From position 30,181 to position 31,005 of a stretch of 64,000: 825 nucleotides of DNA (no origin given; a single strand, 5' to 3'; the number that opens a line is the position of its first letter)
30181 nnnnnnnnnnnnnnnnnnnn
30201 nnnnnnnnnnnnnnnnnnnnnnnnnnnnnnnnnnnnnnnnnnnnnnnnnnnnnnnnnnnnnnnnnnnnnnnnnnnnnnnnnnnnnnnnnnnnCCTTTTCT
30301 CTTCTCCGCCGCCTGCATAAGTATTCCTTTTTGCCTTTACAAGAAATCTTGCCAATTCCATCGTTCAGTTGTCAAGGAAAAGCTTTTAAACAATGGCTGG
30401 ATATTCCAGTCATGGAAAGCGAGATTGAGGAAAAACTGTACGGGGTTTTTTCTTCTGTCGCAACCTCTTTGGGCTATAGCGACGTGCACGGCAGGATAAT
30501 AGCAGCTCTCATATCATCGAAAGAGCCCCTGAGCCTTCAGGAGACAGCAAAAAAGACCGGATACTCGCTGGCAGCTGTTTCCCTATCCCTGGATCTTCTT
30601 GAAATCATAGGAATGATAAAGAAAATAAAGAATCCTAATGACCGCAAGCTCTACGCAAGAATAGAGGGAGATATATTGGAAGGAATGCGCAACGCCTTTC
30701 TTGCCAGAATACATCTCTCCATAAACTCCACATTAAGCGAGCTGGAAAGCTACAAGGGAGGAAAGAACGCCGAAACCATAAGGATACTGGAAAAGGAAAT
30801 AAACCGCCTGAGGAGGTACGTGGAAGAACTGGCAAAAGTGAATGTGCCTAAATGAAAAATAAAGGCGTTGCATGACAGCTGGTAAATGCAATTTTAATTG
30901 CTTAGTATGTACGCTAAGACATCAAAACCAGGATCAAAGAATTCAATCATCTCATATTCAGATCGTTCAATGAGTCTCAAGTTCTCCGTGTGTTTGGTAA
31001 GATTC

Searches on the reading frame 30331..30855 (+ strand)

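Call 67: search_protein_families(library=pfam, proteins=[window:30331-30855:+], max_evalue=0.001)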
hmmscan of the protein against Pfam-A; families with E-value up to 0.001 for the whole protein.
window:30331-30855:+ (174 aa): 1 family
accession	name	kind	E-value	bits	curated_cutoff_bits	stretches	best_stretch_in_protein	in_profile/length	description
PF01047.28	MarR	-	9.3e-05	22.7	24.6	1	60-106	11-57/59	MarR family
